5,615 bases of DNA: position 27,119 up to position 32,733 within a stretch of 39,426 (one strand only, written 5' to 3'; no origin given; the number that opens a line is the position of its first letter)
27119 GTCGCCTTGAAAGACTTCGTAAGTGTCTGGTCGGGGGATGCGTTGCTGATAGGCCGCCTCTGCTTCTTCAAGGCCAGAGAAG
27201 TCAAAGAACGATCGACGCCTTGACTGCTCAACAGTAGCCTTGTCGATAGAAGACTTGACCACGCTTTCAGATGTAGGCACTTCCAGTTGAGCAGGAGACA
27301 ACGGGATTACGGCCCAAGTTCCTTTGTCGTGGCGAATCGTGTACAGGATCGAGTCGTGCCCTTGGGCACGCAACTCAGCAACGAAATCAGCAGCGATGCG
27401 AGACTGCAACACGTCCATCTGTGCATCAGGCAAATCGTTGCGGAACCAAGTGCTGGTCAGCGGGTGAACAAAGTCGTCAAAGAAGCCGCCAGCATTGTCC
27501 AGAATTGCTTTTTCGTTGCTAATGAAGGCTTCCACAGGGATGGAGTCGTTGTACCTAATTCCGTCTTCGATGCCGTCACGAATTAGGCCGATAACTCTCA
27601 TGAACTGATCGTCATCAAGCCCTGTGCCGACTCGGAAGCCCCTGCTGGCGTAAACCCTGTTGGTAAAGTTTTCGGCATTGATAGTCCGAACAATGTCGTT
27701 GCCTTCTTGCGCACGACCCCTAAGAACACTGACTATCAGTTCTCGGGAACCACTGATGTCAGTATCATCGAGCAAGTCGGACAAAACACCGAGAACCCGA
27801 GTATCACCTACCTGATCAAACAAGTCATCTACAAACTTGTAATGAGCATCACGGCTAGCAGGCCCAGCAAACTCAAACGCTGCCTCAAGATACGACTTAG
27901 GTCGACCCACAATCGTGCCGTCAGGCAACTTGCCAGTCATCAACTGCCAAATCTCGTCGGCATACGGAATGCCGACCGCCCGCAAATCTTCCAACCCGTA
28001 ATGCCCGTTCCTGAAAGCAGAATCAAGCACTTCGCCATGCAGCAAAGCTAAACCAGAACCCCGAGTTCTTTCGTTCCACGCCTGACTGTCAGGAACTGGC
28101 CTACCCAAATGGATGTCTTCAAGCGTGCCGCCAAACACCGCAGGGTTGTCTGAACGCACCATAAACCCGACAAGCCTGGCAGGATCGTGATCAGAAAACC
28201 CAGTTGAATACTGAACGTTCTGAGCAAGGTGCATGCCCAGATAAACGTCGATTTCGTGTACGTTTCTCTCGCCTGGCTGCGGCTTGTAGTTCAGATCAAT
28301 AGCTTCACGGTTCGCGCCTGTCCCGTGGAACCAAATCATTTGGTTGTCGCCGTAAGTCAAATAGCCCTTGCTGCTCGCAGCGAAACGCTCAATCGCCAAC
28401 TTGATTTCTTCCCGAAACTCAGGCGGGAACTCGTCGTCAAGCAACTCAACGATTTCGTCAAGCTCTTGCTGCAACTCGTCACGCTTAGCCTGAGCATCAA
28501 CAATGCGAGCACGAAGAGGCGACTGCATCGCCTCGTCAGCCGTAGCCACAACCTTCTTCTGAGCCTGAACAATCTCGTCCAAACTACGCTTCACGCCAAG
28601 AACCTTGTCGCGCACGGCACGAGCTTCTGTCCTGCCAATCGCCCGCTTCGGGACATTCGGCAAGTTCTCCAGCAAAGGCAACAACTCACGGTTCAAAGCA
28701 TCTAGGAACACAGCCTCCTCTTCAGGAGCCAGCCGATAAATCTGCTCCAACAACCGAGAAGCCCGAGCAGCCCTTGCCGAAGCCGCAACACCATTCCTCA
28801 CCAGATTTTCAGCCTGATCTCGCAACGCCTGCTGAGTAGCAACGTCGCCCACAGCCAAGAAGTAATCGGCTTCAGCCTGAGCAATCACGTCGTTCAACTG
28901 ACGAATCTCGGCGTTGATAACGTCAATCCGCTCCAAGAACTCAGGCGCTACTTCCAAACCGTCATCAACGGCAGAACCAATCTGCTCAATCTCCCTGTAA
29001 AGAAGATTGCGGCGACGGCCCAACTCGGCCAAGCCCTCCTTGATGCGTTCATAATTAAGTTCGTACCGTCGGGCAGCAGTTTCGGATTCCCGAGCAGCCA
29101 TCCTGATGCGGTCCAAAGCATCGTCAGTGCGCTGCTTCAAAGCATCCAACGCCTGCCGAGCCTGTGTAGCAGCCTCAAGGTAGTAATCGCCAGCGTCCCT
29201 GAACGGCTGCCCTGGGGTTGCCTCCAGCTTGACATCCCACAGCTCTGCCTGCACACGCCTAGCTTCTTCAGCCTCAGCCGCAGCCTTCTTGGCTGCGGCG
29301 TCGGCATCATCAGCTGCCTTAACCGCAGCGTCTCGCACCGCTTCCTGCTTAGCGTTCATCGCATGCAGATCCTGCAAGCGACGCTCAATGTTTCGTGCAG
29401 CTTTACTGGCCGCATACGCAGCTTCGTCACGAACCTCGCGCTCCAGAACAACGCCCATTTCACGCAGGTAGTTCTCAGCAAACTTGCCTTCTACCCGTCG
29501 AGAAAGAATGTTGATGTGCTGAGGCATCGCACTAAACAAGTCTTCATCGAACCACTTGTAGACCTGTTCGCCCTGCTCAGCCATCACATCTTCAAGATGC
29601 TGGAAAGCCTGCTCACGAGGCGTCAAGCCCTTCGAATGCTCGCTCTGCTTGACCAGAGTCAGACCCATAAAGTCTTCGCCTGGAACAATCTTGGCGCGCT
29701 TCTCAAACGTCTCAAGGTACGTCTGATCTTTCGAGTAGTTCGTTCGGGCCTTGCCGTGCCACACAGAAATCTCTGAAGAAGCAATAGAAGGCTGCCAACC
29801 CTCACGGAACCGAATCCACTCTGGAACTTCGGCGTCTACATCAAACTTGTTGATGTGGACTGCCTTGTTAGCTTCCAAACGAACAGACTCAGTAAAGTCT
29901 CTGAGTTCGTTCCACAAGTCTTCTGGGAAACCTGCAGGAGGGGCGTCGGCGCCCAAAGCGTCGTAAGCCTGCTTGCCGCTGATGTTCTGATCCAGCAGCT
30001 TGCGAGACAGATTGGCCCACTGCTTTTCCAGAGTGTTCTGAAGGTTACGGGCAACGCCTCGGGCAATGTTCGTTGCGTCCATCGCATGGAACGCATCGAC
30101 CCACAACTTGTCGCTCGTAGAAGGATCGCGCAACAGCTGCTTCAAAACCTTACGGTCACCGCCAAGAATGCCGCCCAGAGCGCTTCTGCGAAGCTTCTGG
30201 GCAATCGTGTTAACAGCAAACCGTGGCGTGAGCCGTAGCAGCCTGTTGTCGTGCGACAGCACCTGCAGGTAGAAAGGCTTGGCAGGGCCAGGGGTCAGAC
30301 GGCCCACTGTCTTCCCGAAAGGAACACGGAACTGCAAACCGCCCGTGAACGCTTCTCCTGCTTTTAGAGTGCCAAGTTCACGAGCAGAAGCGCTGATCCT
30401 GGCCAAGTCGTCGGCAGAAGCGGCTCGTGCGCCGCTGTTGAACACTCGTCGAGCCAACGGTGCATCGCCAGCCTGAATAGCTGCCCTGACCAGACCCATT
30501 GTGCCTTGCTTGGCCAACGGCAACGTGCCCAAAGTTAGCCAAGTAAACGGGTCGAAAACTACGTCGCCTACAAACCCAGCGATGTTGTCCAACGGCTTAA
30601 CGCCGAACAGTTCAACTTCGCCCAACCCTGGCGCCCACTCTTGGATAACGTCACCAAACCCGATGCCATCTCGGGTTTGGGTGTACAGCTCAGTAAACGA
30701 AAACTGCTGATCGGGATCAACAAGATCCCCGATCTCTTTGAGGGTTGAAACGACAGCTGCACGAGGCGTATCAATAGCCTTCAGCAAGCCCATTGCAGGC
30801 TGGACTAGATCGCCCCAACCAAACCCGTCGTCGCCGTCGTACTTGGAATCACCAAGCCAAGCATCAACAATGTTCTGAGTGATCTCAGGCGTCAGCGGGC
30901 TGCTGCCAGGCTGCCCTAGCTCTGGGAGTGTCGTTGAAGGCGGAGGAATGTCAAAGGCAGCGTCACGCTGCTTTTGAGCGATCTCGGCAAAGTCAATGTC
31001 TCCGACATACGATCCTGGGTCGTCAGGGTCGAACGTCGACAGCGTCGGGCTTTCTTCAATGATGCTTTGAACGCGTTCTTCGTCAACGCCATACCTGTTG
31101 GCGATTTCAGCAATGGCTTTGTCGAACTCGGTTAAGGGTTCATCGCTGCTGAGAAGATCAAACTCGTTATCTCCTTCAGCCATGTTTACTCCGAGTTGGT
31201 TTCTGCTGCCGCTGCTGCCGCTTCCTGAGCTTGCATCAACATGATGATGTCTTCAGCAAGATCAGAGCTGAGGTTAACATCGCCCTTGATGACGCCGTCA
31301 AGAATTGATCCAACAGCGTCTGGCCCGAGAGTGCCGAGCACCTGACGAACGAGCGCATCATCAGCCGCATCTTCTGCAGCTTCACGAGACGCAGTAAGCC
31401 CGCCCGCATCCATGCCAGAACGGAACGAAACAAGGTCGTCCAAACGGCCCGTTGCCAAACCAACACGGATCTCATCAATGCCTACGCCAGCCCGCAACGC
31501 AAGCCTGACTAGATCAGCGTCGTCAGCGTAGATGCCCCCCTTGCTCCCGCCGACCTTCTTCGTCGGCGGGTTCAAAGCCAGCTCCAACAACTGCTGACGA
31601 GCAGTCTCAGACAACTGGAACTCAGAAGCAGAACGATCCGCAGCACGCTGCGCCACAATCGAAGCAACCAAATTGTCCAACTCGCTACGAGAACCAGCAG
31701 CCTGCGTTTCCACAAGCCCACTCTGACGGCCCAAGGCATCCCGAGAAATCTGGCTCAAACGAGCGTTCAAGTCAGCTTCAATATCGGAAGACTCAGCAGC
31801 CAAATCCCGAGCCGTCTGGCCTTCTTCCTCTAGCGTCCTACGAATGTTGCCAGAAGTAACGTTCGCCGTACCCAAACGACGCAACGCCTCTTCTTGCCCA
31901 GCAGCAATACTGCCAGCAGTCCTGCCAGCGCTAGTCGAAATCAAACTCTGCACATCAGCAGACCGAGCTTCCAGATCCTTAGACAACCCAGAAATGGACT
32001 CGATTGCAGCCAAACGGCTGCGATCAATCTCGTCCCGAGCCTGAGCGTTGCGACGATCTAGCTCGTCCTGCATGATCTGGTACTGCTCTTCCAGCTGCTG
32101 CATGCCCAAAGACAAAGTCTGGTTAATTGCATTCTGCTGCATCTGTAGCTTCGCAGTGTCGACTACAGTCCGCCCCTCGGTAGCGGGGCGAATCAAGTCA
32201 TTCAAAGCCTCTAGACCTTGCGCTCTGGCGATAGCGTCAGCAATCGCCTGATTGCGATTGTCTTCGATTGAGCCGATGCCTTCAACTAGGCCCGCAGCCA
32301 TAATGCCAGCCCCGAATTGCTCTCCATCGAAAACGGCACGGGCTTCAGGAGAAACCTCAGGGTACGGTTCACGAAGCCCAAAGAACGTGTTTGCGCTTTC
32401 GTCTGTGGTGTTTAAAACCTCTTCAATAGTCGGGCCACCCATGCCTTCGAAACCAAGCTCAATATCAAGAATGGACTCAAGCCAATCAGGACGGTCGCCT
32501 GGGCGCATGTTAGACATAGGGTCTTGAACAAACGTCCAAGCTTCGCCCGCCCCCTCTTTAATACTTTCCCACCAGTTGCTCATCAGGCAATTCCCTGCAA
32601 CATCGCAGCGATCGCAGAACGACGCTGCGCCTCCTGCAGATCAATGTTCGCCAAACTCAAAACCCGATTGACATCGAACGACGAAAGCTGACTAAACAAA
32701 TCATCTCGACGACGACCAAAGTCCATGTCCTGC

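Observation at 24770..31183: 2137-aa virion protein with a low-GC central segment and an enzyme-like island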

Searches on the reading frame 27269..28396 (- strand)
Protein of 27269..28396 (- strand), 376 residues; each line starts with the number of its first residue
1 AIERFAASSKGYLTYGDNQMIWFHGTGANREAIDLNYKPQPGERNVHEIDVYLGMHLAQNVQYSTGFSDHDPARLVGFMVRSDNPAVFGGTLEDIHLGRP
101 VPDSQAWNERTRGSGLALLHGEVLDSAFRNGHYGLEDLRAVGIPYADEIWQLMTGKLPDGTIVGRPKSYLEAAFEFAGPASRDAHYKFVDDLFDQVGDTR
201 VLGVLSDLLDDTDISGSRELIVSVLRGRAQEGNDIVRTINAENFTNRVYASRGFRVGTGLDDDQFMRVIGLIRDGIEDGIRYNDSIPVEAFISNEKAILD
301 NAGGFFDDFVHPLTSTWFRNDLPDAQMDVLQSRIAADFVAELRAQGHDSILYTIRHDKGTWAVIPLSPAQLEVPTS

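Call 18: search_solved_structures(query=A2, max_evalue=10, show_alignments=3)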
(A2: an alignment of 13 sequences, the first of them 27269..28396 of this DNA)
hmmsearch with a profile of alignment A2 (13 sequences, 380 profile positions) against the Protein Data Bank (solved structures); distinct sequences matched with E-value up to 10: 3.
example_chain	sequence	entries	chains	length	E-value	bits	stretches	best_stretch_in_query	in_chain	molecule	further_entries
8cwy_A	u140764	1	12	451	0.006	19.4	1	176-357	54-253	T32-15-1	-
8cws_A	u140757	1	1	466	0.0071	19.2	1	176-357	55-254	F4132-2 Chain A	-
6z0c_A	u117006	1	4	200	7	9.3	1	188-280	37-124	Maquette-3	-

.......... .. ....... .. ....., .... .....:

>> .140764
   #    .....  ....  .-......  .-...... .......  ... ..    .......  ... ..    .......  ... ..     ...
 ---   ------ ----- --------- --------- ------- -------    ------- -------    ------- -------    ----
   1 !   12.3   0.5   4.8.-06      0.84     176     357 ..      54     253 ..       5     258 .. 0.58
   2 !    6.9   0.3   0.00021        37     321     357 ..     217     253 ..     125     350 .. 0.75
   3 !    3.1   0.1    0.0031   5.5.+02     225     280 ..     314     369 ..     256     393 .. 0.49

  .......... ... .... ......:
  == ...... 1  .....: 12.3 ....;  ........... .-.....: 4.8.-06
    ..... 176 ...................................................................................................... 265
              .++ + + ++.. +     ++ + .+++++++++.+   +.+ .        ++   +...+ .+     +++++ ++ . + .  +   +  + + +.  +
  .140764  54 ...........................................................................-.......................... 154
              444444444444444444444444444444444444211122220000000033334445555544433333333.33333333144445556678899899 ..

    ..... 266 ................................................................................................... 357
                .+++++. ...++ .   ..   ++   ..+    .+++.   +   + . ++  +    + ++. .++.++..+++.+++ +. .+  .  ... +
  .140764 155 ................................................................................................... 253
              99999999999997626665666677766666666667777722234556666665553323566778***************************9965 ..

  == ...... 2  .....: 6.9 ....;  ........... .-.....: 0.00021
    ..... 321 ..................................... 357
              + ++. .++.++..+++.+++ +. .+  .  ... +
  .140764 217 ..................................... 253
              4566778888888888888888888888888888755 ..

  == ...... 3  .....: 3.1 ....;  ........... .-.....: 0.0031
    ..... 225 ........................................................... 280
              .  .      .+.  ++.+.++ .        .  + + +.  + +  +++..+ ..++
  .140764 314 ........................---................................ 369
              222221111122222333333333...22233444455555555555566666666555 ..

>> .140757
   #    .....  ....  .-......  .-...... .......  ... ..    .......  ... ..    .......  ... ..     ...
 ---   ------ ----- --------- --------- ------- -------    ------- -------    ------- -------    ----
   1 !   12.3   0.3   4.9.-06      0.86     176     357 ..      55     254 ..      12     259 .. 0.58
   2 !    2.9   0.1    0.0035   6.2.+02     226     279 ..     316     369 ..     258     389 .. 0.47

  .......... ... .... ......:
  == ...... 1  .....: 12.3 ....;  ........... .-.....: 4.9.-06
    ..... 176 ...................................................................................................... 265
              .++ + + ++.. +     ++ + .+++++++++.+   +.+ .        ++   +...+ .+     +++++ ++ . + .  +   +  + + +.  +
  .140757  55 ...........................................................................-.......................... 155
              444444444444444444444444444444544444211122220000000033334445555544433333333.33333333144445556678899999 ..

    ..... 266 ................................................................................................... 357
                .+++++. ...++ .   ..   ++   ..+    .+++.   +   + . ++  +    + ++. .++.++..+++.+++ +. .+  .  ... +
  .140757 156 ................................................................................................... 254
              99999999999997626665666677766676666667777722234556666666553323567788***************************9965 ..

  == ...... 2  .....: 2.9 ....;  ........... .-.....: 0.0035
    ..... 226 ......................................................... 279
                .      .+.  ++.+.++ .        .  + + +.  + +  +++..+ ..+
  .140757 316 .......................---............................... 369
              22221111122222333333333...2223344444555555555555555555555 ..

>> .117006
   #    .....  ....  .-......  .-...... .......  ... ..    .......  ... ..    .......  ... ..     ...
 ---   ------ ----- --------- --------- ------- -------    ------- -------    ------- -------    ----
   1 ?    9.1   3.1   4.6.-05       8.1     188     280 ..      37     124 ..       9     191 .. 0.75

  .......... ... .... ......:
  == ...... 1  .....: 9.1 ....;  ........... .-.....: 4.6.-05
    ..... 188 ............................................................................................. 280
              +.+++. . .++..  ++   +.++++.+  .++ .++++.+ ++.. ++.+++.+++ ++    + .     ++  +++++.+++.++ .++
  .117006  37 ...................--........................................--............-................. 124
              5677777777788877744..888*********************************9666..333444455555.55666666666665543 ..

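Call 25: predict_structure(alignment_id=A2)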
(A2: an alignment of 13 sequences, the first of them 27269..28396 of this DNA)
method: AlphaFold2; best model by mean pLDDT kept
length: 376 residues; sequences in the alignment: 13
mean_pLDDT: 75.7   pTM: 0.77
mean pLDDT of the five models: 75.7, 75.5, 75.5, 74.7, 65.9
residues with pLDDT >= 90: 116; 70-90: 130; 50-70: 92; < 50: 38
segments of 3 or more residues with pLDDT < 50: 1-12, 14-18, 25-31, 102-111
pLDDT, mean of each block of 10 residues (from residue 1): 35 46 49 54 61 63 55 62 80 63 44 75 94 92 92 91 92 90 92 91 92 91 92 83 73 67 92 95 71 74 82 76 80 90 90 66 76 58
secondary structure, 60 per line:
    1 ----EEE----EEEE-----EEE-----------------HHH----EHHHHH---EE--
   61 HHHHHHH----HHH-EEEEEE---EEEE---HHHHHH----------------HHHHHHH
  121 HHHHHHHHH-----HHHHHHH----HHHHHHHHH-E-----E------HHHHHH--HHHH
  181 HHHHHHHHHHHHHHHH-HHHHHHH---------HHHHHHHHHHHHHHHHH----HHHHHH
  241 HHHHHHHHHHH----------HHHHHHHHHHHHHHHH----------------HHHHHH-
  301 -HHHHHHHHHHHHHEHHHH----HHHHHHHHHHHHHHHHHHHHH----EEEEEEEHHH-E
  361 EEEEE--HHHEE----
elements in order: E5-7 E12-15 E21-23 H49-53 H61-67 E76-81 E85-88 H92-97 H114-129 H135-141 H146-154 H169-174 H177-196 H198-204 H214-230 H235-251 H262-277 H294-299 H302-314 H316-319 H324-344 E349-355 E360-365

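Call 26: search_protein_representatives(alignment_id=A2)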
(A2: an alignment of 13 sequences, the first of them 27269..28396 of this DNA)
Query: 13 sequences, 380 profile positions. Proteins with E-value up to 0.001 (for the whole library): 17; up to 1e-10: 6; up to 1e-30: 6. The best 17 are listed.
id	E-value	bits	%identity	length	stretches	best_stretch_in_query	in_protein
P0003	8.8e-159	545.5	-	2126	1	1-379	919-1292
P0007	2.0e-149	514.8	-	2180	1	2-379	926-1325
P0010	5.0e-144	497.0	-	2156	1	1-380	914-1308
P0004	3.1e-136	471.3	-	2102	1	2-379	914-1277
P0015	3.3e-114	398.8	-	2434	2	1-380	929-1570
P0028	3.2e-108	379.1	-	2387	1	1-379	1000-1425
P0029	1.3e-09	54.5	-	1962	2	10-92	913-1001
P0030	1.2e-08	51.4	-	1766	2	21-154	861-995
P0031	1.5e-08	51.1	-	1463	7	59-94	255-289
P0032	4.9e-08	49.4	-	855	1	335-377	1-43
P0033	2.4e-07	47.1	-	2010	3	15-157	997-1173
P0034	1.7e-06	44.3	-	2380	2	337-376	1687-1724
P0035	7.8e-06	42.1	-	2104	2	23-139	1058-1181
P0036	1.8e-05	40.9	-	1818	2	340-376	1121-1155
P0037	1.2e-04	38.2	-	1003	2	6-91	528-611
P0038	1.3e-04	38.1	-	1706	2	18-99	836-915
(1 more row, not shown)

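Call 30: fold_search(model_id=the predicted structure, library=pdb)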
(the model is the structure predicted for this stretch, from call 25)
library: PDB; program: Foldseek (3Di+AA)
matches with E <= 10: 239; with E <= 0.001: 0
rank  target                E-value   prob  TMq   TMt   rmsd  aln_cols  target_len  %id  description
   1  5xz5_B                1.0e+00  0.04  0.08  0.08  13.0        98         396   15  Purification,crystallization and structural analysis of cytoplastic acetoacetyl-CoA thiolase from Saccharomyces cerevi (released 2018-07-11)
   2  5ogk_G                1.1e+00  0.03  0.10  0.12  22.1       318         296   11  Crystal structure of a nucleotide sugar transporter with bound nucleotide sugar. (released 2017-11-22)
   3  5vtl                  1.3e+00  0.02  0.08  0.12  29.6       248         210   10  Structure of metacyclic invariant surface protein , Tb427.07.360, from Trypanosoma brucei. (released 2018-08-08)
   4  4o9c_A                2.0e+00  0.03  0.07  0.07  13.8        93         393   10  Crystal structure of Beta-ketothiolase (PhaA) from Ralstonia eutropha H16 (released 2014-12-17)
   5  5xz5_A                2.0e+00  0.02  0.08  0.08  13.0        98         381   15  Purification,crystallization and structural analysis of cytoplastic acetoacetyl-CoA thiolase from Saccharomyces cerevi (released 2018-07-11)
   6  4c2k_A                2.2e+00  0.04  0.09  0.08  11.9        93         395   16  Crystal structure of human mitochondrial 3-ketoacyl-CoA thiolase (released 2014-09-03)
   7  8oql_D                2.2e+00  0.02  0.07  0.07  13.5        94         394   14  Structure of Mycobacterium tuberculosis beta-oxidation trifunctional enzyme in complex with Fragment-M-1 (released 2024-01-24)
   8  7sqc_1H               2.3e+00  0.03  0.11  0.17  25.8       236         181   11  Ciliary C1 central pair apparatus isolated from Chlamydomonas reinhardtii (released 2022-04-13)
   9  1m1t_A                2.3e+00  0.02  0.08  0.08   9.1        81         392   11  Biosynthetic thiolase, Q64A mutant (released 2002-11-29)
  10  4o9a_A                2.3e+00  0.02  0.07  0.07  13.8        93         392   10  Crystal structure of Beta-ketothiolase (PhaA) from Ralstonia eutropha H16 (released 2015-02-04)
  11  8gqh_B                2.3e+00  0.02  0.08  0.07  13.0       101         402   14  Structure of Thiolase from Pseudomonas aeruginosa PAO1 (released 2024-03-13)
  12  2wl4_A                2.3e+00  0.02  0.08  0.07   9.3        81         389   10  BIOSYNTHETIC THIOLASE FROM Z. RAMIGERA. COMPLEX OF THE H348A MUTANT WITH COENZYME A. (released 2009-11-03)
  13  9bwl_A                2.6e+00  0.02  0.07  0.07  13.5        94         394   14  Crystal structure of polyketoacyl-CoA thiolase from Burkholderia sp in complex with butyryl-coA (released 2025-08-27)
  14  4c2k_B                2.7e+00  0.04  0.09  0.08  12.9        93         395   19  Crystal structure of human mitochondrial 3-ketoacyl-CoA thiolase (released 2014-09-03)
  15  4c2k_C                2.7e+00  0.04  0.09  0.09  14.1       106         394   18  Crystal structure of human mitochondrial 3-ketoacyl-CoA thiolase (released 2014-09-03)
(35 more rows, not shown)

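Call 31: search_protein_families(library=pfam, proteins=[P0037, P0029, P0030, P0035, P0038], max_evalue=1)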
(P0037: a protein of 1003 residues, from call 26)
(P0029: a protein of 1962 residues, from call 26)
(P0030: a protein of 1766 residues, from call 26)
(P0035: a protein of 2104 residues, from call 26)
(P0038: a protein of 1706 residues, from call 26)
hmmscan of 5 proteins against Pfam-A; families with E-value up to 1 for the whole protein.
P0037 (1003 aa): 2 families
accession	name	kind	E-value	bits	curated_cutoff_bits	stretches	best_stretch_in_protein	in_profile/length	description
PF04233.19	Phage_Mu_F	-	4e-05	24.8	29.6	1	85-235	5-111/112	Phage Mu protein F like protein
PF14361.12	RsbRD_N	-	0.086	14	24.3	1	18-104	2-92/104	RsbT co-antagonist protein rsbRD N-terminal domain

P0029 (1962 aa): 2 families
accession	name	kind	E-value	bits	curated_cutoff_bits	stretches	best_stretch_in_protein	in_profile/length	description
PF03746.21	LamB_YcsF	-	0.0061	16.7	22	1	740-872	83-212/239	LamB/YcsF family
PF16326.10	ABC_tran_CTD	-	0.15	12.8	32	1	734-775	12-52/69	ABC transporter C-terminal domain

P0030 (1766 aa): 0 families

P0035 (2104 aa): 4 families
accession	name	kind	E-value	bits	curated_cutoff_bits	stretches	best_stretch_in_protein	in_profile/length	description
PF14197.11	Cep57_CLD_2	-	0.022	15.3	27.1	1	967-994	23-50/67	Centrosome localisation domain of PPC89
PF24564.1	DUF7605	-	0.089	13.1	27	0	1423-1494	63-134/183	Domain of unknown function (DUF7605)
PF06103.16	DUF948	-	0.57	10.8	37.2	0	1385-1439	19-73/89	Bacterial protein of unknown function (DUF948)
PF05911.16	FPP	-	0.82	8.3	40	1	1387-1499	694-805/871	Filament-like plant protein, long coiled-coil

P0038 (1706 aa): 0 families

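Call 36: find_homologous_proteins(query=A3, max_evalue=0.01)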
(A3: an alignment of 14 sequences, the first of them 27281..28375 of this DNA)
Query A3 (14 sequences): 8000 candidates shared short words with the query, none scored E <= 0.01.

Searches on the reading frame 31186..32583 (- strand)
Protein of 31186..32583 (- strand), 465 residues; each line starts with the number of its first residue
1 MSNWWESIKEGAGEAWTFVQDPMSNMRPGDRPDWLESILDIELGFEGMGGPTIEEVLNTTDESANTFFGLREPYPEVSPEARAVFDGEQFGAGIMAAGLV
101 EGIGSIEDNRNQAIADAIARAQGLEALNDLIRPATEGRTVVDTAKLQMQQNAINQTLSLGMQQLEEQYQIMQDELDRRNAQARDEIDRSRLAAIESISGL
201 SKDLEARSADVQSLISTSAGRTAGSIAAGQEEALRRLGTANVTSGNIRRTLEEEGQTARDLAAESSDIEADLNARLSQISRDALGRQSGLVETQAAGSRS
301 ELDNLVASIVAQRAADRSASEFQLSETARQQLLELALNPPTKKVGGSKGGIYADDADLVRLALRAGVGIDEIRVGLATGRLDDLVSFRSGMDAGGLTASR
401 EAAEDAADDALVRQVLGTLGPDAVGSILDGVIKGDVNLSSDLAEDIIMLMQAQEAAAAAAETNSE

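Call 7: search_protein_families(library=phrogs, proteins=[window:31186-32583:-], max_evalue=0.001)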
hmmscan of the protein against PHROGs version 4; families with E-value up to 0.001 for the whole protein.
window:31186-32583:- (465 aa): 0 families

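Call 96: search_protein_families(library=ncbifam, proteins=[window:31186-32583:-], max_evalue=0.01)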
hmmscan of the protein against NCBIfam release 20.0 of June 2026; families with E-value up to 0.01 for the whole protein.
window:31186-32583:- (465 aa): 0 families

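Call 110: search_protein_families(library=pfam, proteins=[window:31186-32583:-], max_evalue=0.001)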
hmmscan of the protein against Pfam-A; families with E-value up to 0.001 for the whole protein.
window:31186-32583:- (465 aa): 0 families
